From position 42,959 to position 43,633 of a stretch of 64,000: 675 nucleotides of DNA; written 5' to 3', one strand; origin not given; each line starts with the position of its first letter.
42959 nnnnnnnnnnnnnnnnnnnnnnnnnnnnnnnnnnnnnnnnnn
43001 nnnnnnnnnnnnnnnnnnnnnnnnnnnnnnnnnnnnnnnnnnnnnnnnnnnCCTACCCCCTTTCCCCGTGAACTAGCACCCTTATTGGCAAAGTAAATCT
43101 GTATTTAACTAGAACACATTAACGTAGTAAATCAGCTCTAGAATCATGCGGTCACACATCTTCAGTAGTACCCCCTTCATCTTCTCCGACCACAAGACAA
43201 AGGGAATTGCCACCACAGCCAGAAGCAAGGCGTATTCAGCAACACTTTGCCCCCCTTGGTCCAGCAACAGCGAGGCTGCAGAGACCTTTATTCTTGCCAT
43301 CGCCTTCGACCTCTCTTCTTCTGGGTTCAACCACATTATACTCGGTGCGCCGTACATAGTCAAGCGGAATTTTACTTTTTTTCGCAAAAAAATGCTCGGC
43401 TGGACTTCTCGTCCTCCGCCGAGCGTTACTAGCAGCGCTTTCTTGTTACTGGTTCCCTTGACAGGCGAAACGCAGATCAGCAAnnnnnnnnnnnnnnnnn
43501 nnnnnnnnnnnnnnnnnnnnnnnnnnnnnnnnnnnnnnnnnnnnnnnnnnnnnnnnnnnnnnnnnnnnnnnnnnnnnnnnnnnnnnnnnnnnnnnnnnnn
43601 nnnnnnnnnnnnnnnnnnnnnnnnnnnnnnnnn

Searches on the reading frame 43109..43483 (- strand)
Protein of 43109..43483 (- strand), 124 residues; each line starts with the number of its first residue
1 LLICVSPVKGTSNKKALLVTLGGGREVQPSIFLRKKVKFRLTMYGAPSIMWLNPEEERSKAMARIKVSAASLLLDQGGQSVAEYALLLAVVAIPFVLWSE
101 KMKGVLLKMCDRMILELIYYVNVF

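Call 3: search_protein_families(library=pfam, proteins=[window:43109-43483:-], max_evalue=0.01)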
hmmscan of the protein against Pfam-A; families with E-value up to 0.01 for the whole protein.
window:43109-43483:- (124 aa): 1 family
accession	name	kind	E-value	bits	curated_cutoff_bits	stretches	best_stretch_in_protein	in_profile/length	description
PF09623.16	Cas_NE0113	-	0.0026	18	23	1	9-110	91-190/208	CRISPR-associated protein NE0113 (Cas_NE0113)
